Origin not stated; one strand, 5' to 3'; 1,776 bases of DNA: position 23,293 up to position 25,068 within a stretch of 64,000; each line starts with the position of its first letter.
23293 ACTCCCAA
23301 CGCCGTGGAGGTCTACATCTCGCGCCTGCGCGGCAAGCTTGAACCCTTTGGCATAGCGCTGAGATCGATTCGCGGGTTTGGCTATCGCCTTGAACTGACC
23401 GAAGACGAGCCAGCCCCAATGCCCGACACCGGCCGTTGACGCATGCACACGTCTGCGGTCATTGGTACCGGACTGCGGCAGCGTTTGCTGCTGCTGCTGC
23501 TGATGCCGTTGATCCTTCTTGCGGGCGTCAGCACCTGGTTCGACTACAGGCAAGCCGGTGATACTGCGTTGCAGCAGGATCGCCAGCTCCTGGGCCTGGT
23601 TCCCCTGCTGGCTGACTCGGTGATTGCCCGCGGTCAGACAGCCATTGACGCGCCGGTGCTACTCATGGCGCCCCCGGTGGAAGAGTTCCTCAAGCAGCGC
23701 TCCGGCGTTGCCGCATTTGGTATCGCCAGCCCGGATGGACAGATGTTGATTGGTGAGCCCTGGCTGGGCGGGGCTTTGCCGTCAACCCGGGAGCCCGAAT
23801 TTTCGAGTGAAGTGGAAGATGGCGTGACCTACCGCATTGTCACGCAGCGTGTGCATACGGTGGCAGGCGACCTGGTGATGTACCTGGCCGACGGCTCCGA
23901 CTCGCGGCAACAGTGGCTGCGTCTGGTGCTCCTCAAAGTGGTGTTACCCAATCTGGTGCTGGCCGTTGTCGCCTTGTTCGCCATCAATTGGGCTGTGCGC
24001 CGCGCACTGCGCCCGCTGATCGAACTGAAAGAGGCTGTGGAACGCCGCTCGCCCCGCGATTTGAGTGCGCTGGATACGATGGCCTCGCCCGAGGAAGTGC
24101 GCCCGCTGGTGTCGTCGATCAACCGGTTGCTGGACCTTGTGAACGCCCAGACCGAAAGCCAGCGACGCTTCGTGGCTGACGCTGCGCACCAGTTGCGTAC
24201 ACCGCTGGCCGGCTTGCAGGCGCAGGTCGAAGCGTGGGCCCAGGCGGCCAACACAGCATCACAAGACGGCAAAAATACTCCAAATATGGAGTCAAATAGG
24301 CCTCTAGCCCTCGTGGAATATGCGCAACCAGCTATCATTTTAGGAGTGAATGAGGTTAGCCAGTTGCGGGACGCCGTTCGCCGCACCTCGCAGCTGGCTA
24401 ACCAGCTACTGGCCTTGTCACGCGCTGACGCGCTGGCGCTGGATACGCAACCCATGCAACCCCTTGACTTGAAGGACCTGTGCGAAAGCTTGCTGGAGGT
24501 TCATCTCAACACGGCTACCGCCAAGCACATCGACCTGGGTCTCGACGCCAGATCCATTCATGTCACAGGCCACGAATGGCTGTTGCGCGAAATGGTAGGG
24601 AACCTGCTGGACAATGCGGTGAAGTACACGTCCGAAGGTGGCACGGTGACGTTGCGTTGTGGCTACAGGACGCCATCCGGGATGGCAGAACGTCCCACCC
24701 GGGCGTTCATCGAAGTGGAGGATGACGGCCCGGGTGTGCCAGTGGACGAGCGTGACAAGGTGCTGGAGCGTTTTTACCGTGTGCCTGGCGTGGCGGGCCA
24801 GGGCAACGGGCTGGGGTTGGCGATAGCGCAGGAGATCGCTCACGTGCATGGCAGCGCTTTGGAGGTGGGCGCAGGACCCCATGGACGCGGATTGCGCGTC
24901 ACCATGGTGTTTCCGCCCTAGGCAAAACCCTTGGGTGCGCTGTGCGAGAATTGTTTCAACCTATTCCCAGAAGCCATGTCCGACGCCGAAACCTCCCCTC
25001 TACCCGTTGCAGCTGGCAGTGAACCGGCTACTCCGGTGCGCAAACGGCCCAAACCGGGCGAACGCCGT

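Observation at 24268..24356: Repeat element inserted in-frame into the DHp domain of the sensor histidine kinase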

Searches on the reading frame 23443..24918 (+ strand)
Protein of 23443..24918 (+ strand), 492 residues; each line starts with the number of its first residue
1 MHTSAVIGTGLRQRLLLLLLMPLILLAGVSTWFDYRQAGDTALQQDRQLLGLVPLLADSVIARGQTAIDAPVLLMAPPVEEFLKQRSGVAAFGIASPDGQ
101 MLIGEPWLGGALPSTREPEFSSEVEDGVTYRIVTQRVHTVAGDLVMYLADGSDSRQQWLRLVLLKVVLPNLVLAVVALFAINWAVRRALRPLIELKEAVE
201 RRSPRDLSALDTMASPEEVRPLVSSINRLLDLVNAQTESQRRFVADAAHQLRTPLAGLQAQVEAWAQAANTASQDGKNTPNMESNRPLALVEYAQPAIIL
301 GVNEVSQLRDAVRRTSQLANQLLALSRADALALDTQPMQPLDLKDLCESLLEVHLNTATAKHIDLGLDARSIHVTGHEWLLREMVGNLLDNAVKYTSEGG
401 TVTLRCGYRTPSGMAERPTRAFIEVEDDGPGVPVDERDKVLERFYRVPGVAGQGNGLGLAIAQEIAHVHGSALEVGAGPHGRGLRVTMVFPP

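Call 12: find_homologous_proteins(query=window:23443-24918:+)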
Query window:23443-24918:+ (492 aa): 7755 proteins with E <= 0.001 among 8000 candidates; the best 120 are listed.
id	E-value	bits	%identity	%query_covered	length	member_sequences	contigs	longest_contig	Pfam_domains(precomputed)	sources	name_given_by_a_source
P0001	0.0e+0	1059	99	100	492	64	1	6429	PF26769.1,PF02518.32,PF08521.17,PF00512.32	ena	-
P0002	4.2e-278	941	90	100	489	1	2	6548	PF26769.1,PF02518.32,PF08521.17,PF00512.32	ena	-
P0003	7.3e-270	914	88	100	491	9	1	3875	PF26769.1,PF02518.32,PF08521.17,PF00512.32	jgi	jgi:two-component system, OmpR family, sensor histidine kinase TctE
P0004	2.3e-250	849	81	100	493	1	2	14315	PF26769.1,PF02518.32,PF08521.17,PF00512.32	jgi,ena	-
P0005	1.9e-248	843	80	100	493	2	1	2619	PF26769.1,PF02518.32,PF08521.17,PF00512.32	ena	-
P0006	3.9e-247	839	79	100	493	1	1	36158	PF26769.1,PF02518.32,PF08521.17,PF00512.32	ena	-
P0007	1.4e-244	830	78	100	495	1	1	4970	PF26769.1,PF02518.32,PF08521.17,PF00512.32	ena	-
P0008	6.5e-208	709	70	94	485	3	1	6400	PF26769.1,PF02518.32,PF08521.17,PF00512.32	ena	-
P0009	5.3e-203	693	68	94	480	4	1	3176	PF26769.1,PF02518.32,PF08521.17,PF00512.32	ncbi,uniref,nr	ncbi:sensor histidine kinase [Rhodoferax sp.]|uniref:sensor histidine kinase n=1 Tax=Rhodoferax sp. 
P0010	8.8e-203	692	67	95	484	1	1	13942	PF26769.1,PF02518.32,PF08521.17,PF00512.32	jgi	jgi:two-component system sensor histidine kinase TctE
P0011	1.2e-201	689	68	95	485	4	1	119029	PF26769.1,PF02518.32,PF08521.17,PF00512.32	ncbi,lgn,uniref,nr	ncbi:sensor histidine kinase [Rhodoferax ferrireducens]|uniref:sensor histidine kinase n=1 Tax=Rhodo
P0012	1.4e-201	688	67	94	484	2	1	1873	PF00672.31,PF26769.1,PF02518.32,PF08521.17,PF00512.32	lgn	-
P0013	3.8e-201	687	66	94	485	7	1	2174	PF26769.1,PF02518.32,PF08521.17,PF00512.32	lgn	-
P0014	4.4e-201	687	66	95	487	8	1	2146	PF26769.1,PF02518.32,PF08521.17,PF00512.32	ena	-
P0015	1.2e-200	685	67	94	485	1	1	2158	PF26769.1,PF02518.32,PF08521.17,PF00512.32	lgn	-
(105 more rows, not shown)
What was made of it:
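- A protein 99% identical occurs in an independent metagenome (P0001, call 12).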

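Call 13: search_protein_families(library=pfam, proteins=[window:23443-24918:+])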
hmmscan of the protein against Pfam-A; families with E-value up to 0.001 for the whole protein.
window:23443-24918:+ (492 aa): 4 families
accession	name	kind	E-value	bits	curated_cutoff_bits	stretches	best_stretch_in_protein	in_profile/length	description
PF02518.31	HATPase_c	-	1.1e-20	74.5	26.4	1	380-491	5-108/111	Histidine kinase-, DNA gyrase B-, and HSP90-like ATPase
PF08521.16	2CSK_N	-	1.5e-15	57.9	23.2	1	23-160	1-138/140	Two-component sensor kinase N-terminal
PF00512.31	HisKA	-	5.4e-10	39.6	26.9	1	240-267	2-29/66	His Kinase A (phospho-acceptor) domain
PF00672.30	HAMP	-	0.00017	22.3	25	1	183-231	1-49/53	HAMP domain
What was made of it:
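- Checked: The Pfam HisKA match stops at residue 267, profile position 29 of 66 (call 13).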

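Call 16: find_related_loci(query=A2, collection=genome_contigs, flank=10000)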
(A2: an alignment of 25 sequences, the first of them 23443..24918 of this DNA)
Query A2 (492 aa) in genome_contigs; peptide patterns used: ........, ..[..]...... (x = any residue, [..] = any of these).
600 stretches matched a pattern (row limit reached: there are more); 552 encode a relative of the query (tblastn E <= 1e-3); the best 80 are kept; 80 distinct loci.
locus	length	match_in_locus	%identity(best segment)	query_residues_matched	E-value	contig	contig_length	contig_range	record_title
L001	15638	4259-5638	67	30-491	0e+0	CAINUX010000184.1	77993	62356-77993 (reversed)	MAG: uncultured beta proteobacterium isolate Loclat_bin-05257 genome assembly, contig: bin-05257:184/292, whole genome s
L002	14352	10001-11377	65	29-491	0e+0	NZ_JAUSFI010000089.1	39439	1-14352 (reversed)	MAG: Undibacterium sp. isolate E14_maxbin.296 E14_k141_1485106, whole genome shotgun sequence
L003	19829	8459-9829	65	29-491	0e+0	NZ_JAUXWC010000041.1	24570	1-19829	MAG: Rhodoferax sp. isolate C15_maxbin.065_sub C15_k141_181572, whole genome shotgun sequence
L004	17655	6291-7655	62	9-490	0e+0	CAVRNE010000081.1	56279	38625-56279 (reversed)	MAG: uncultured beta proteobacterium isolate MFD05567.bin.2.254 genome assembly, contig: contig_82413, whole genome shot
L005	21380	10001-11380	64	30-491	0e+0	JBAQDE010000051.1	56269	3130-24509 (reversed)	MAG: Rhodoferax sp. isolate MFD03280_ilm_asm_bin41 k127_144153, whole genome shotgun sequence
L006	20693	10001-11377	66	27-491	0e+0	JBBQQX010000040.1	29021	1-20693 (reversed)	MAG: Burkholderiales bacterium isolate Co_metawrap_1618 Cmw_1618_k141_24590704_length_29021_cov_21.2008, whole genome sh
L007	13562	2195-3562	66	29-490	0e+0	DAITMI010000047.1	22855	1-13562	MAG TPA_asm: Rhodoferax sp. isolate CTOTU7578 NODE_112_length_22855_cov_9.804956, whole genome shotgun sequence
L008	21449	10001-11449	62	10-491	0e+0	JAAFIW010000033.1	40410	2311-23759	MAG: Comamonadaceae bacterium isolate bin27.maxbin.ball.053 WN_Comamonadaceae_3_scaffold_30, whole genome shotgun sequen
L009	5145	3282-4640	61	10-490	0e+0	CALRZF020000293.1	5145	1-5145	MAG: Ramlibacter sp. 2FC isolate JJ-KV16-15-1-m2-bin70 genome assembly, contig: JJ-KV16-15-C1152, whole genome shotgun s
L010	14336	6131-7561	61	10-490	0e+0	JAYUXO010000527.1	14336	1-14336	MAG: Comamonadaceae bacterium isolate GL133_UP_concoct_191 GL133_UP_concoct_191_526, whole genome shotgun sequence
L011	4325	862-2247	62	26-491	0e+0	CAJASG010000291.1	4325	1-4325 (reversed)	MAG: uncultured beta proteobacterium isolate Loc090519-6m_bin-0010 genome assembly, contig: bin-0010:291/792, whole geno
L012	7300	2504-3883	64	29-492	0e+0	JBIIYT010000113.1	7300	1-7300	MAG: Rhodoferax sp. isolate ME2005-10-10_3300044625_group2_bin180 Rohwer_bin2241_scaffold_10955_c1, whole genome shotgun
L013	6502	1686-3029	65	30-491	0e+0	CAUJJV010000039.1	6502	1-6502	MAG: Pseudomonadota bacterium isolate KLAP5 genome assembly, contig: KLAP5_715279, whole genome shotgun sequence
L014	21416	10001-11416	65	7-488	0e+0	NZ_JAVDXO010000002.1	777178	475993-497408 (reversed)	Rhodoferax saidenbachensis strain BE308 Ga0454569_02, whole genome shotgun sequence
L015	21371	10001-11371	63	29-491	0e+0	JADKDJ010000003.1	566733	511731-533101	MAG: Candidatus Rhodoferax odensensis isolate OdNW_18-Q3-R42-56_BAT3C.399 tig00001351-10-5624170, whole genome shotgun s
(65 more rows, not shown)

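Call 52: find_encoding_contigs(protein=P0006, flank=10000, max_places=2)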
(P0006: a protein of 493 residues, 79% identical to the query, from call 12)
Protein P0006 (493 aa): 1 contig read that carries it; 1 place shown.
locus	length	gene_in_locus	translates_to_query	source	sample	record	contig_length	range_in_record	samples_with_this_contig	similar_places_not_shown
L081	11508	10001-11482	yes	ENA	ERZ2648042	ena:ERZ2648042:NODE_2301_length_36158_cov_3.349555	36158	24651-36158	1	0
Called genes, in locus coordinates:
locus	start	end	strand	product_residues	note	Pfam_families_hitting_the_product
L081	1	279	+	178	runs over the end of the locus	-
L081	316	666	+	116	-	-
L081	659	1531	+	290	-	PF01209:Ubie_methyltran, PF08003:Methyltransf_9, PF13489:Methyltransf_23, PF08241:Methyltransf_11, PF08242:Methyltransf_12, PF13649:Methyltransf_25, PF13847:Methyltransf_31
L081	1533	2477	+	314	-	PF01370:Epimerase, PF04321:RmlD_sub_bind, PF16363:GDP_Man_Dehyd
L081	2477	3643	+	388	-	PF00534:Glycos_transf_1, PF13692:Glyco_trans_1_4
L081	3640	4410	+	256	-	PF00535:Glycos_transf_2, PF10111:Glyco_tranf_2_2, PF13641:Glyco_tranf_2_3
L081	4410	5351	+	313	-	PF01073:3Beta_HSD, PF01370:Epimerase, PF02719:Polysacc_synt_2 (weak), PF04321:RmlD_sub_bind, PF13460:NAD_binding_10, PF16363:GDP_Man_Dehyd, PF07993:NAD_binding_4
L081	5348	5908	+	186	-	PF02397:Bac_transf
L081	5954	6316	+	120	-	PF00816:Histone_HNS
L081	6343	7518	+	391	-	PF13727:CoA_binding_3 (weak), PF01370:Epimerase (weak), PF02719:Polysacc_synt_2, PF16363:GDP_Man_Dehyd (weak)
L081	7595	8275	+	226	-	PF02719:Polysacc_synt_2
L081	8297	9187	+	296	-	PF00696:AA_kinase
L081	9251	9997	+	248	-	PF00072:Response_reg, PF00486:Trans_reg_C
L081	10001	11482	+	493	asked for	PF08521:2CSK_N, PF26769:HAMP_PhoQ (weak), PF00512:HisKA (weak), PF02518:HATPase_c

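Call 53: find_encoding_contigs(protein=P0002, flank=5000, max_places=2)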
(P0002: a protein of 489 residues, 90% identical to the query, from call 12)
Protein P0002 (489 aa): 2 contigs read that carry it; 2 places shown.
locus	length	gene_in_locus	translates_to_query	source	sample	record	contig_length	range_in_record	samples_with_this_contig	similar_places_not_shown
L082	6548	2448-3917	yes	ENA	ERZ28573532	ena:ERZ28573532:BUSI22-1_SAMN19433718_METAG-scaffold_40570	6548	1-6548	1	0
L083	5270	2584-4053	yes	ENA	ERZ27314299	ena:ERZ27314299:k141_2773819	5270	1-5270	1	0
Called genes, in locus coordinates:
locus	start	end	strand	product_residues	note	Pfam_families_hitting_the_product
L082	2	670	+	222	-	?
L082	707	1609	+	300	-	PF00696:AA_kinase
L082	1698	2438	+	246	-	PF00072:Response_reg, PF00486:Trans_reg_C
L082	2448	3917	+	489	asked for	PF08521:2CSK_N, PF26769:HAMP_PhoQ, PF00512:HisKA (weak), PF02518:HATPase_c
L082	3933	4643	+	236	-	PF00440:TetR_N, PF22276:SlmA-like_C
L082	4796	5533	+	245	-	PF00440:TetR_N, PF16925:TetR_C_13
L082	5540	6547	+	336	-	?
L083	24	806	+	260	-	PF02719:Polysacc_synt_2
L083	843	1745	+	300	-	PF00696:AA_kinase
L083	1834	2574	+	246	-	PF00072:Response_reg, PF00486:Trans_reg_C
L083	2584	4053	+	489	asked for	PF08521:2CSK_N, PF26769:HAMP_PhoQ, PF00512:HisKA (weak), PF02518:HATPase_c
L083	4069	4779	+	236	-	PF00440:TetR_N, PF22276:SlmA-like_C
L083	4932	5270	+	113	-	?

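Call 54: find_encoding_contigs(protein=P0004, flank=10000, max_places=2)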
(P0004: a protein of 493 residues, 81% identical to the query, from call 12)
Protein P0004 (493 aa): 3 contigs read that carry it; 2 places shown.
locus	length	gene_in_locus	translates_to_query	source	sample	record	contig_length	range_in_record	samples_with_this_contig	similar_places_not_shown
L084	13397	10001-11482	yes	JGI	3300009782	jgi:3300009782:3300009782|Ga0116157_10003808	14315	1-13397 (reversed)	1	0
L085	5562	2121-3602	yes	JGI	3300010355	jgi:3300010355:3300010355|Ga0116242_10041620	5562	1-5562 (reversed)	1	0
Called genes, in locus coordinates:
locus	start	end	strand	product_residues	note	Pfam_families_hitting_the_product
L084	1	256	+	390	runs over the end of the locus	?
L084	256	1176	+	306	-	-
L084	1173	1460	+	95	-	-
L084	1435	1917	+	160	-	PF08241:Methyltransf_11, PF08242:Methyltransf_12, PF13489:Methyltransf_23, PF13649:Methyltransf_25 (weak), PF13847:Methyltransf_31, PF20922:Anamorsin_N (weak)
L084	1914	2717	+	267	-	PF13489:Methyltransf_23, PF13847:Methyltransf_31, PF08241:Methyltransf_11, PF08242:Methyltransf_12, PF13649:Methyltransf_25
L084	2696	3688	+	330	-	-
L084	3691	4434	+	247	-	PF00535:Glycos_transf_2, PF10111:Glyco_tranf_2_2 (weak), PF13641:Glyco_tranf_2_3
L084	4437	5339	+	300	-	PF01370:Epimerase, PF04321:RmlD_sub_bind, PF13460:NAD_binding_10 (weak), PF02719:Polysacc_synt_2 (weak), PF01073:3Beta_HSD, PF07993:NAD_binding_4, PF16363:GDP_Man_Dehyd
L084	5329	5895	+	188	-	PF02397:Bac_transf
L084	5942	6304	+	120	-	PF00816:Histone_HNS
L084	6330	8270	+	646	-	PF13727:CoA_binding_3 (weak), PF04321:RmlD_sub_bind, PF01073:3Beta_HSD, PF01370:Epimerase, PF02719:Polysacc_synt_2, PF16363:GDP_Man_Dehyd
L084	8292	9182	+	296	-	PF00696:AA_kinase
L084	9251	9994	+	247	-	PF00072:Response_reg, PF00486:Trans_reg_C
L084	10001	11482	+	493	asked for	PF08521:2CSK_N, PF26769:HAMP_PhoQ, PF00512:HisKA (weak), PF02518:HATPase_c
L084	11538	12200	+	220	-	PF00440:TetR_N, PF22276:SlmA-like_C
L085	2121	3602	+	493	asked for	PF08521:2CSK_N, PF26769:HAMP_PhoQ, PF00512:HisKA (weak), PF02518:HATPase_c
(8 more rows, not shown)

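Call 56: predict_structure(alignment_id=A4)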
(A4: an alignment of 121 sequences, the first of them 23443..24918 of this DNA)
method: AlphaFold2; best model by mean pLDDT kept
length: 492 residues; sequences in the alignment: 121
mean_pLDDT: 78.4   pTM: 0.46
mean pLDDT of the five models: 78.4, 75.1, 74.0, 73.4, 68.9
residues with pLDDT >= 90: 101; 70-90: 294; 50-70: 71; < 50: 26
segments of 3 or more residues with pLDDT < 50: 1-5, 278-291
pLDDT, mean of each block of 10 residues (from residue 1): 50 76 80 79 86 91 83 89 85 89 85 84 84 90 90 74 77 81 77 69 58 76 77 71 71 81 84 59 47 56 81 76 66 69 94 92 93 90 91 88 91 63 90 76 60 62 85 85 88 81
secondary structure, 60 per line:
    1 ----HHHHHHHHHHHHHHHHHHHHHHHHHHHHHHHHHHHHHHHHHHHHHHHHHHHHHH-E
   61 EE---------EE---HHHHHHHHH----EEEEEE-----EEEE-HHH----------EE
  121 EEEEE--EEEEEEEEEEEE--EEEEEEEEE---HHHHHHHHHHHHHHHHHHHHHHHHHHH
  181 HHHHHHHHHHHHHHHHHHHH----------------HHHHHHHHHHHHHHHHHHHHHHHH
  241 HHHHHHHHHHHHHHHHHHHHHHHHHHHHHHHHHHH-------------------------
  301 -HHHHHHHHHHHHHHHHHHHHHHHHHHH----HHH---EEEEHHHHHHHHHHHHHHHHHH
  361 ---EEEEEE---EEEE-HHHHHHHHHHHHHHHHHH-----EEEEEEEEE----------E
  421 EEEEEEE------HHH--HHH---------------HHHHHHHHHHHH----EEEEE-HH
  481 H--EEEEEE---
elements in order: H5-58 E60-62 H77-85 E90-95 E101-104 E119-125 E128-139 E142-150 H154-200 H217-275 H302-328 E339-342 H343-360 E364-369 E373-376 H378-395 E401-409 E420-427 H457-468 E473-477 E484-489
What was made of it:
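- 24091..24267 (+): DHp helix 1 (residues 217-275), with the phospho-acceptor His249 codon CAC at 24187-24189. AlphaFold2 helix 217-275 (call 56).
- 24268..24356 (+): AT-rich in-frame segment (residues 276-305), the finding itself. It is read as a disordered extension of the DHp hairpin loop. Coil with pLDDT below 50 at residues 278-291 (call 56).
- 24346..24426 (+): DHp helix 2 (residues 302-328). AlphaFold2 helix 302-328 (call 56).
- Checked: AlphaFold2 gives helix 217-275, coil 276-301 and helix 302-328 (call 56).
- Coil 276-301 with pLDDT below 50 at 278-291, between helices 217-275 and 302-328 (call 56).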

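Call 78: search_protein_families(library=ncbifam, proteins=[window:23443-24918:+], max_evalue=0.00001)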
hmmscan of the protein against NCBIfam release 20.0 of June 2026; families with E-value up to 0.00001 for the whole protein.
window:23443-24918:+ (492 aa): 64 families (the best 25 are shown)
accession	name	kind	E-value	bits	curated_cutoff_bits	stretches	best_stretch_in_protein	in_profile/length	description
NF007664.1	PRK10337.1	equivalog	7.9e-54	183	475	2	305-487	269-439/442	quorum sensing histidine kinase QseC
TIGR01386.1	cztS_silS_copS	subfamily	5.8e-43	147.5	292.55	2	313-482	288-449/457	heavy metal sensor histidine kinase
NF008025.0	PRK10755.1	equivalog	2.1e-39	135.3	314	2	165-271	68-174/362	two-component system sensor histidine kinase PmrB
NF012163.2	BaeS_SmeS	equivalog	2.3e-36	125.7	500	2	303-491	275-457/457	sensor histidine kinase efflux regulator BaeS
NF041735.1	hist_kin_RppB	equivalog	1.2e-35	123.2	400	2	311-477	262-425/438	two-component system sensor histidine kinase RppB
TIGR02966.1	phoR_proteo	equivalog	9.7e-32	110.3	334.2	1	305-487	154-330/333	phosphate regulon sensor histidine kinase PhoR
NF046044.1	PnpS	equivalog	1.9e-30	106.2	400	1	313-490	218-389/390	two-component system histidine kinase PnpS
NF007345.0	PRK09835.1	subfamily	1.4e-29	103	423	2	312-480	308-470/482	Cu(+)/Ag(+) sensor histidine kinase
NF008312.0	PRK11100.1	equivalog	2.2e-29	102.7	356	1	307-489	296-471/477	two-component system sensor histidine kinase CreC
NF052314.1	T9SS_HK_PorY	subfamily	3.4e-29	102.1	350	2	303-472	248-402/418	PorY family sensor histidine kinase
NF007837.0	PRK10549.1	equivalog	1.2e-27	96.7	603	1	162-491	166-457/466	envelope stress sensor histidine kinase BaeS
NF033092.0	HK_WalK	equivalog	4.4e-27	94.9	725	1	310-491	417-593/594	cell wall metabolism sensor histidine kinase WalK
NF007007.0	PRK09470.1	equivalog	1e-25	90.6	486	2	304-491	279-458/463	envelope stress sensor histidine kinase CpxA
NF040691.1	MtrAB_MtrB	equivalog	7.2e-25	88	450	2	308-491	314-491/507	MtrAB system histidine kinase MtrB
NF045595.1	HK_scytonemin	equivalog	1.3e-24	86.5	865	1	306-491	457-634/637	scytonemin biosynthesis sensor histidine kinase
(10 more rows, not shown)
